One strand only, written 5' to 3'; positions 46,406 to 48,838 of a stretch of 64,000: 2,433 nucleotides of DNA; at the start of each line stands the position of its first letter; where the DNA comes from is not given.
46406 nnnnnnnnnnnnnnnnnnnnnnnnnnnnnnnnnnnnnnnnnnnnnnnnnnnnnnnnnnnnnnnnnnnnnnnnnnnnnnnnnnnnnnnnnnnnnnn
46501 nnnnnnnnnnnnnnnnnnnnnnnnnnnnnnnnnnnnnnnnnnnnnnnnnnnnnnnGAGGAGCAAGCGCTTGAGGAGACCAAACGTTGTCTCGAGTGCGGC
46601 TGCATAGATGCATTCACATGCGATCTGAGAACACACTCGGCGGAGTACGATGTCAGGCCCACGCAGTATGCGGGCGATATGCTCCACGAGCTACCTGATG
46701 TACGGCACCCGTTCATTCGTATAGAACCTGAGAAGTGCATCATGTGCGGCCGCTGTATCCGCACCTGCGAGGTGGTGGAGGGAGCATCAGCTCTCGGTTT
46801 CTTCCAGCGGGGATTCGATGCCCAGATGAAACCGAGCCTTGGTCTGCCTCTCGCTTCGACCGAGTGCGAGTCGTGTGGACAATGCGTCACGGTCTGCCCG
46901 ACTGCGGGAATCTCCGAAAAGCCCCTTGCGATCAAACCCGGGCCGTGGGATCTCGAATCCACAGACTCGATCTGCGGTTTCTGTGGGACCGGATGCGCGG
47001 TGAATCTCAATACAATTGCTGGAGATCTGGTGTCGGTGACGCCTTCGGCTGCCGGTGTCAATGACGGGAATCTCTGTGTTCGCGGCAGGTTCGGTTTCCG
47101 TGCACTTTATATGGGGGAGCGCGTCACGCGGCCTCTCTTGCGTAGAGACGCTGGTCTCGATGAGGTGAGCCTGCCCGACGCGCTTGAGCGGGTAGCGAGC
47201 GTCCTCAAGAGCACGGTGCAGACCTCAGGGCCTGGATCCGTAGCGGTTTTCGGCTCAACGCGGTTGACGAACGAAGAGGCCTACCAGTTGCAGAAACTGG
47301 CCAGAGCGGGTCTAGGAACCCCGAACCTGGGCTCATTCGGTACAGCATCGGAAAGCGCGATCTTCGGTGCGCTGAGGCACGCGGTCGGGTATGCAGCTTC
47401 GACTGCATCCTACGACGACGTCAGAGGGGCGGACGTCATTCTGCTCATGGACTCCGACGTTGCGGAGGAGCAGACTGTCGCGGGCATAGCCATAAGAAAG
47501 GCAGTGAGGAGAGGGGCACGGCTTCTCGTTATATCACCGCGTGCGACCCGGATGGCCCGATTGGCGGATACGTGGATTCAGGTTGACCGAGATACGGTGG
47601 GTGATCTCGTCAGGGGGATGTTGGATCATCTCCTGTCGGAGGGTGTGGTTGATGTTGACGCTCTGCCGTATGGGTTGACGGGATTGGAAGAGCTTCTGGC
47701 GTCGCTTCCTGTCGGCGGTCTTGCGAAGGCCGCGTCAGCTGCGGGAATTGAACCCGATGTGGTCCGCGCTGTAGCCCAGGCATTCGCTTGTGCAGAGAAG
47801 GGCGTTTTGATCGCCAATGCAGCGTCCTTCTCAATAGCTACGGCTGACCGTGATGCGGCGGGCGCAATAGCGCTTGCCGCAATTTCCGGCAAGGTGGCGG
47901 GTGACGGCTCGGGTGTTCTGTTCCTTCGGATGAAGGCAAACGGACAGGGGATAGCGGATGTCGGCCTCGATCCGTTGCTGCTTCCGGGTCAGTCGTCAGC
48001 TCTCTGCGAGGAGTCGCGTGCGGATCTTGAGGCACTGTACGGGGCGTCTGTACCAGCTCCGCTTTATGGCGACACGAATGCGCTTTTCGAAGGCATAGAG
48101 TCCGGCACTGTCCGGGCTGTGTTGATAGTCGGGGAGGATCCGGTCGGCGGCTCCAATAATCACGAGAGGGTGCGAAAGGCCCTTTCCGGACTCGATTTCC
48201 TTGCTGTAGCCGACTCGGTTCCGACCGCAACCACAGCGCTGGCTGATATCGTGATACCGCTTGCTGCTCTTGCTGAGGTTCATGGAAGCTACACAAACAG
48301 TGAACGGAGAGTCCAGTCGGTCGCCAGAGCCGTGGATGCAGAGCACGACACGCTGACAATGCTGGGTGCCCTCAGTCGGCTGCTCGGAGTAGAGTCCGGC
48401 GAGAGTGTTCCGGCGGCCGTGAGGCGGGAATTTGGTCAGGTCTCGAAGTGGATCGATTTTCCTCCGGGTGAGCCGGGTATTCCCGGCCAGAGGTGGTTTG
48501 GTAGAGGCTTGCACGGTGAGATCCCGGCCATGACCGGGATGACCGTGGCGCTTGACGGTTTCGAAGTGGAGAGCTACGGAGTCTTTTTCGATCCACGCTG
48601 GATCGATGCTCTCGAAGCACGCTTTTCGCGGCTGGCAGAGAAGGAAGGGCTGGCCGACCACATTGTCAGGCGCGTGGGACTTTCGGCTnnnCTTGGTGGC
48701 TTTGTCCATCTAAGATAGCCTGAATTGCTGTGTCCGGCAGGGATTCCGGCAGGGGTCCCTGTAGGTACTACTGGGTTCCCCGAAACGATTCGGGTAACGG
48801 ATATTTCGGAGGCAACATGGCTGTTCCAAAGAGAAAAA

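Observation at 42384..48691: NuoE-like + NuoF-like + giant fused (2Fe-2S + GltD-like + NuoG/FdhA-like) subunit: a StnABC-type flavin-based electron-bifurcating transhydrogenase candidate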

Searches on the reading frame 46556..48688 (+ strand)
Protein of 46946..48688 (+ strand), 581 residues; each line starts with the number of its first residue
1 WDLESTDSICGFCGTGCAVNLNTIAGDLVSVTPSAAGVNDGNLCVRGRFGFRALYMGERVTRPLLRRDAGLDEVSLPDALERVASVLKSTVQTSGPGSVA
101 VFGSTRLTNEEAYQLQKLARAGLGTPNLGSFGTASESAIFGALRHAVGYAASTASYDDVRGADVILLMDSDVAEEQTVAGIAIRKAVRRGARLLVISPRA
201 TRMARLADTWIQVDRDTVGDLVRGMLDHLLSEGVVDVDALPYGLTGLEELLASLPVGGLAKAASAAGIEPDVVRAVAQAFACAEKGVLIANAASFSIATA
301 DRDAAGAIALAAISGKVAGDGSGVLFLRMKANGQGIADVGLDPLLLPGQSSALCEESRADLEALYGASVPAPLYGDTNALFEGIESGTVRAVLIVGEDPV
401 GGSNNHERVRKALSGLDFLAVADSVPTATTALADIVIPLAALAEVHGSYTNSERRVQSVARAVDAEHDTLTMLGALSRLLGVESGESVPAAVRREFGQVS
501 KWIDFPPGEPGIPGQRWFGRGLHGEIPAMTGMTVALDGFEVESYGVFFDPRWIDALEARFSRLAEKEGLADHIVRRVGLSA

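Call 25: search_solved_structures(query=window:46946-48688:+, max_evalue=1e-20, show_alignments=5)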
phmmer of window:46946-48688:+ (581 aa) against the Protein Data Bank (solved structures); distinct sequences matched with E-value up to 1e-20: 20.
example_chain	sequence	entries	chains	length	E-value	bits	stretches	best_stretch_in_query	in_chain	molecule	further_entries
7qv7_S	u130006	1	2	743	7.8e-65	222.8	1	8-467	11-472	Hydrogen dependent carbon dioxide reductase subunit FdhF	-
7bkb_D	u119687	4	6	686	4.5e-62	213.7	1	8-468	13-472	Formate dehydrogenase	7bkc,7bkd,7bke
9t1s_L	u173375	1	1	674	5.8e-59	203.4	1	3-471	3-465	formate dehydrogenase (coenzyme F420)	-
8rqz_C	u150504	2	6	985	1.4e-56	195.5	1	4-461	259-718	Probable oxidoreductase YjgC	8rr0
9gzq_A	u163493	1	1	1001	1.5e-56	195.5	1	4-461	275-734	Probable oxidoreductase YjgC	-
7vw6_A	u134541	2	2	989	2.5e-55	191.4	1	7-500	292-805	Formate dehydrogenase | Tungsten-containing formate dehydrogenase alpha subunit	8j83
7e5z_A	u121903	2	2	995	2.6e-55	191.4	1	7-500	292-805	Formate dehydrogenase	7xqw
9wxb_B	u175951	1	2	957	3.9e-45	157.8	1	8-464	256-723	Formate dehydrogenase alpha subunit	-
1aa6_A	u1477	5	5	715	1.8e-44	155.6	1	8-473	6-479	FORMATE DEHYDROGENASE H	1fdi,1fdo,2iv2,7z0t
6tg9_A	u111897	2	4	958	3.4e-42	148.1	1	8-463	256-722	Formate dehydrogenase subunit alpha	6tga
2jim_A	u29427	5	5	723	2.9e-38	135.1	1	8-212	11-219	PERIPLASMIC NITRATE REDUCTASE | PROTEIN (PERIPLASMIC NITRATE REDUCTASE)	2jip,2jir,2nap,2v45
2jio_A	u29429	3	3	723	3.9e-38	134.7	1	8-212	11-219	PERIPLASMIC NITRATE REDUCTASE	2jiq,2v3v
8oh5_C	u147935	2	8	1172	2.2e-37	132.2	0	3-184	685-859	Formate dehydrogenase-O, major subunit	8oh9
9bov_A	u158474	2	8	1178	2.7e-33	118.7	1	5-216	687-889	Molybdopterin oxidoreductase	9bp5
1ogy_A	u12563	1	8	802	5.6e-29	104.4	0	8-238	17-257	PERIPLASMIC NITRATE REDUCTASE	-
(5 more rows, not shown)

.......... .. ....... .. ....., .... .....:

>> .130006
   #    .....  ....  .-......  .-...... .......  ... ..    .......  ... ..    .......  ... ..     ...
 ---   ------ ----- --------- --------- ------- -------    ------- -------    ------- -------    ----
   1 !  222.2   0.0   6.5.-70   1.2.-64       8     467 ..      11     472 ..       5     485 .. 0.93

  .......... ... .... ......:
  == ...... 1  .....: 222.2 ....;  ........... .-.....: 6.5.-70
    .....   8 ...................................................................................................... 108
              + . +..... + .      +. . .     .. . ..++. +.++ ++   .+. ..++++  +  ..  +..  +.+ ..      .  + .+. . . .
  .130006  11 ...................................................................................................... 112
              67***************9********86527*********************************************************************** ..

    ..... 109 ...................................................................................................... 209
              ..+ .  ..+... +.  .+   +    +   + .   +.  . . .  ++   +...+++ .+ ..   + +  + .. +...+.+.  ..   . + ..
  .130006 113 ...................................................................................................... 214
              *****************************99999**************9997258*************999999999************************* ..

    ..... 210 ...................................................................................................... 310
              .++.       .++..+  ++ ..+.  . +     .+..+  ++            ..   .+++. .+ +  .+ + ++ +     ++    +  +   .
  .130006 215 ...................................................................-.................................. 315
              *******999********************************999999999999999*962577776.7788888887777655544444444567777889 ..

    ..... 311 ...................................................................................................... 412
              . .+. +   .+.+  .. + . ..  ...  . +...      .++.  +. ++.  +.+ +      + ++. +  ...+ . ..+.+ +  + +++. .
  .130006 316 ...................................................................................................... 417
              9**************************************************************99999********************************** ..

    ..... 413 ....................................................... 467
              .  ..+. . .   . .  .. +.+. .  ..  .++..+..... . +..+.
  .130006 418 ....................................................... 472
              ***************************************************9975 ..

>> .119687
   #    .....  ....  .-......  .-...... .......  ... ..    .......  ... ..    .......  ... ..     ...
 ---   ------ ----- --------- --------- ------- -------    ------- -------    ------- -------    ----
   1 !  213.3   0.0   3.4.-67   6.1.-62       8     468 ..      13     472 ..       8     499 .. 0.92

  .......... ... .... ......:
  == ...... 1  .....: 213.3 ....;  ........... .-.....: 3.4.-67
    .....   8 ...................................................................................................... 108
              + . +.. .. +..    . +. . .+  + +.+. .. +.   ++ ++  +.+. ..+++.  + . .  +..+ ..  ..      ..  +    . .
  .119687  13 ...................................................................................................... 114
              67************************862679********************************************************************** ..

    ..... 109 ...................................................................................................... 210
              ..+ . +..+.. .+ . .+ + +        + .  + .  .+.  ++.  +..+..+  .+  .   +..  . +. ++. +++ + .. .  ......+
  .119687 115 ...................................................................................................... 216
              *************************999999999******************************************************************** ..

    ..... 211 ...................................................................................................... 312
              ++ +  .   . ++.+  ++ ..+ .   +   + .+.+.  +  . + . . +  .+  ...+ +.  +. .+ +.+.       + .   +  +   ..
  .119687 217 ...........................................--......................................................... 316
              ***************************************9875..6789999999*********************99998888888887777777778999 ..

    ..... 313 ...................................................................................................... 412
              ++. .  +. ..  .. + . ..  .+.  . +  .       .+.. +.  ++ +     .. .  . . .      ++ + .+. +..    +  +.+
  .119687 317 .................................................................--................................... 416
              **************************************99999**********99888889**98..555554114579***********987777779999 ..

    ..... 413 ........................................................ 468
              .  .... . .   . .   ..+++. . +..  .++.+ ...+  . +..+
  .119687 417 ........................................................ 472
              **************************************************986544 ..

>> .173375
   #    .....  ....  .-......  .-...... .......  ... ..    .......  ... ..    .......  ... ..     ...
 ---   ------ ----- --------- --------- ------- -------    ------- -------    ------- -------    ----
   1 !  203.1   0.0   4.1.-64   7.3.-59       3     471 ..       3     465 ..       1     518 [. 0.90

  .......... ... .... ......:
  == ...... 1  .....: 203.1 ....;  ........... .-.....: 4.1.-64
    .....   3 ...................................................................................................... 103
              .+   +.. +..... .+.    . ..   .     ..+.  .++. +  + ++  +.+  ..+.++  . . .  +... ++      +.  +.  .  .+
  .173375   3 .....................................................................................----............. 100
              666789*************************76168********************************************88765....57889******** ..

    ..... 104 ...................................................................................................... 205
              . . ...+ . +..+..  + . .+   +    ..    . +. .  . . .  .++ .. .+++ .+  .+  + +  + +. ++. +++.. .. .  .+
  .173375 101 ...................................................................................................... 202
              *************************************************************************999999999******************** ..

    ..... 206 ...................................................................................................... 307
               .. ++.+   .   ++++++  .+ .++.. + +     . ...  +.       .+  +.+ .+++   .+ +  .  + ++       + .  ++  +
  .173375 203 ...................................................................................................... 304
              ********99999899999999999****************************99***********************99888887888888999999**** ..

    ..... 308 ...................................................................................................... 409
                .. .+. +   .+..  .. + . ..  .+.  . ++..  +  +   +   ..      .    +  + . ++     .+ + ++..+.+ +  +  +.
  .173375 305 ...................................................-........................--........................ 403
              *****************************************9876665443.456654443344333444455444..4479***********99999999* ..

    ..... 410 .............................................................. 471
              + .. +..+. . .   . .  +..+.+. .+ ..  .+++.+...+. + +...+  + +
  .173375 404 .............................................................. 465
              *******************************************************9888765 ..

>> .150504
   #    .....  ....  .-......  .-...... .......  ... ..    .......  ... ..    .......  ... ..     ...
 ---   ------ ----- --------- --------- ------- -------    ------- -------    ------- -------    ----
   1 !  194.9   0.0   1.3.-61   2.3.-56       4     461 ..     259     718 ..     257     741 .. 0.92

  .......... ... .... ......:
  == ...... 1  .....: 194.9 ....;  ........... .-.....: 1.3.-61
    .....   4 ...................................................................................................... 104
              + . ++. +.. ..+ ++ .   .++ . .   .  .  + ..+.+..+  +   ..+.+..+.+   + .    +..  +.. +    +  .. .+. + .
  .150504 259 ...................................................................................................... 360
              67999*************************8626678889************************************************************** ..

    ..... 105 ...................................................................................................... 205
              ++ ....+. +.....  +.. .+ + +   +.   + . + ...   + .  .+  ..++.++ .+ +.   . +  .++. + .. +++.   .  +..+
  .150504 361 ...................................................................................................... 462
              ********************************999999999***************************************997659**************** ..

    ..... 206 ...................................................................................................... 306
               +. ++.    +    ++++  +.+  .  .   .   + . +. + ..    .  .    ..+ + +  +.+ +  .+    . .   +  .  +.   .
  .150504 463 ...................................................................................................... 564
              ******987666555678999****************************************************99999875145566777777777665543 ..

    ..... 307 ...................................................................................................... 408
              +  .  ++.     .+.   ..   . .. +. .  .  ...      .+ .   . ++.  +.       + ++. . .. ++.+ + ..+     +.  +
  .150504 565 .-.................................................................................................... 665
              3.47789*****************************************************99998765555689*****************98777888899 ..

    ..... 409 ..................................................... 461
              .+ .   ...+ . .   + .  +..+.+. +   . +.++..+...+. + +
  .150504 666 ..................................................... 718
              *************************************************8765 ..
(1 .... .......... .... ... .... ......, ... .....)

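Call 55: predict_structure(alignment_id=A1)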
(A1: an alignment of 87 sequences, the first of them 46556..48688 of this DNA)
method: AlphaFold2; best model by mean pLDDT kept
length: 711 residues; sequences in the alignment: 87
mean_pLDDT: 88.3   pTM: 0.91
mean pLDDT of the five models: 88.3, 86.4, 85.8, 85.2, 85.0
residues with pLDDT >= 90: 483; 70-90: 141; 50-70: 72; < 50: 15
segments of 3 or more residues with pLDDT < 50: 15-21, 655-657
pLDDT, mean of each block of 10 residues (from residue 1): 60 49 59 59 67 82 79 76 62 74 82 82 63 89 95 89 90 92 85 93 97 99 98 97 98 98 94 94 95 97 92 95 97 95 95 97 95 95 91 94 98 98 93 96 94 96 96 96 97 96 96 98 98 96 98 97 97 95 94 93 97 91 93 73 74 52 88 82 91 89 77 43
secondary structure, 60 per line:
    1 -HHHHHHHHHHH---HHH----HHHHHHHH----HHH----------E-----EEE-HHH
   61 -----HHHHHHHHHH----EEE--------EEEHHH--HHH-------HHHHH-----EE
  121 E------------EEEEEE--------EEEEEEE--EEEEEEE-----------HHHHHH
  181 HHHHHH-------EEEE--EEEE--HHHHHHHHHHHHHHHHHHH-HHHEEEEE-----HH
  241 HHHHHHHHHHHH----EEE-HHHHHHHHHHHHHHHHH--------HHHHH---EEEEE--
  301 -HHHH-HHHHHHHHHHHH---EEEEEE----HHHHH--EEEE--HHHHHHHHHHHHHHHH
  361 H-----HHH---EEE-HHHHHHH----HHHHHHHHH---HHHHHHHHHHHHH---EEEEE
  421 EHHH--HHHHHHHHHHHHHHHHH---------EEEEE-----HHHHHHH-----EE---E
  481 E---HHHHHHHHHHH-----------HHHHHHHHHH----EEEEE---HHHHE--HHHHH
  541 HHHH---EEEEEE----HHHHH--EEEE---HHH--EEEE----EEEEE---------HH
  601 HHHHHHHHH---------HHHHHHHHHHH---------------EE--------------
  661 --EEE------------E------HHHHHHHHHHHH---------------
elements in order (helices of 4 or more, strands of 3 or more residues): H2-12 H23-30 E54-56 H66-75 E80-82 E91-93 H109-113 E119-121 E134-139 E148-154 E157-163 H175-186 E194-197 E200-203 H206-224 E229-233 H239-252 E257-259 H261-277 H286-290 E294-298 H302-305 H307-318 E322-327 H332-336 E339-342 H345-361 E373-375 H377-383 H388-396 H400-412 E416-421 H427-443 E453-457 H463-469 H485-495 H507-516 E521-525 H529-532 H536-544 E548-553 H558-562 E565-568 E577-580 E585-589 H599-609 H619-629 E663-665 H685-696

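Call 57: fold_search(model_id=the predicted structure, library=pdb)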
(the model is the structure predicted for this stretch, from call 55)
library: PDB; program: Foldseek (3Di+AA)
matches with E <= 10: 963; with E <= 0.001: 183
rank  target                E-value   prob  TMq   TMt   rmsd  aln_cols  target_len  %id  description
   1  7vw6_A                6.2e-43  1.00  0.81  0.64   4.7       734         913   25  Cryo-EM Structure of Formate Dehydrogenase 1 from Methylorubrum extorquens AM1 (released 2022-06-01)
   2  8j83_A                6.9e-42  1.00  0.82  0.65   4.5       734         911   25  Crystal structure of formate dehydrogenase from Methylorubrum extorquens AM1 (released 2023-10-11)
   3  7xqw_A                1.1e-41  1.00  0.81  0.74   4.0       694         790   26  Formate dehydrogenase (FDH) from Methylobacterium extorquens AM1 (MeFDH1) (released 2023-08-09)
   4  9ktl_A                3.3e-41  1.00  0.78  0.59   4.8       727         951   24  Cryo-EM structure of reduced form of formate dehydrogenase from Rhodobacter aestuarii (RaFDH) with NADH (released 2025-06-18)
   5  8oh5_C                1.3e-40  1.00  0.75  0.46   6.6       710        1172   30  Cryo-EM structure of the electron bifurcating transhydrogenase StnABC complex from Sporomusa Ovata (state 2) (released 2023-09-13)
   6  9bov_A                2.3e-40  1.00  0.76  0.47   4.9       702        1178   28  Structure of electron bifurcating Nfn-ABC complexed with NAD from Caldicellulosiruptor saccharolyticus (released 2025-03-05)
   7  8rqz_C                2.2e-39  1.00  0.81  0.60   5.0       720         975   24  Crystal structure of Molybdenum bispyranopterin guanine dinucleotide formate dehydrogenases ForCE1 from Bacillus subti (released 2025-08-06)
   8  6tg9_A                1.1e-37  1.00  0.79  0.60   4.7       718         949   24  Cryo-EM Structure of NADH reduced form of NAD+-dependent Formate Dehydrogenase from Rhodobacter capsulatus (released 2020-04-22)
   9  7e5z_A                1.7e-36  1.00  0.78  0.72   4.7       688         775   26  Dehydrogenase holoenzyme (released 2022-02-23)
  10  1fdi                  6.5e-35  1.00  0.66  0.65   2.3       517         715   23  OXIDIZED FORM OF FORMATE DEHYDROGENASE H FROM E. COLI COMPLEXED WITH THE INHIBITOR NITRITE (released 1997-08-20)
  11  7bkb_D                7.2e-35  1.00  0.70  0.90   2.8       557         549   27  Formate dehydrogenase - heterodisulfide reductase - formylmethanofuran dehydrogenase complex from Methanospirillum hun (released 2021-09-29)
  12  1aa6                  4.0e-34  1.00  0.69  0.71   3.3       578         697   22  REDUCED FORM OF FORMATE DEHYDROGENASE H FROM E. COLI (released 1997-08-20)
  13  2v45                  9.4e-33  1.00  0.68  0.67   4.2       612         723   24  A New Catalytic Mechanism of Periplasmic Nitrate Reductase from Desulfovibrio desulfuricans ATCC 27774 from Crystallogra (released 2008-03-18)
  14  8e9g_G                2.4e-32  1.00  0.68  0.62   6.4       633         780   23  Mycobacterial respiratory complex I with both quinone positions modelled (released 2022-10-12)
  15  2jio                  2.7e-32  1.00  0.68  0.67   3.9       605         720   24  A New Catalytic Mechanism of Periplasmic Nitrate Reductase from Desulfovibrio desulfuricans ATCC 27774 from Crystallogra (released 2008-03-18)
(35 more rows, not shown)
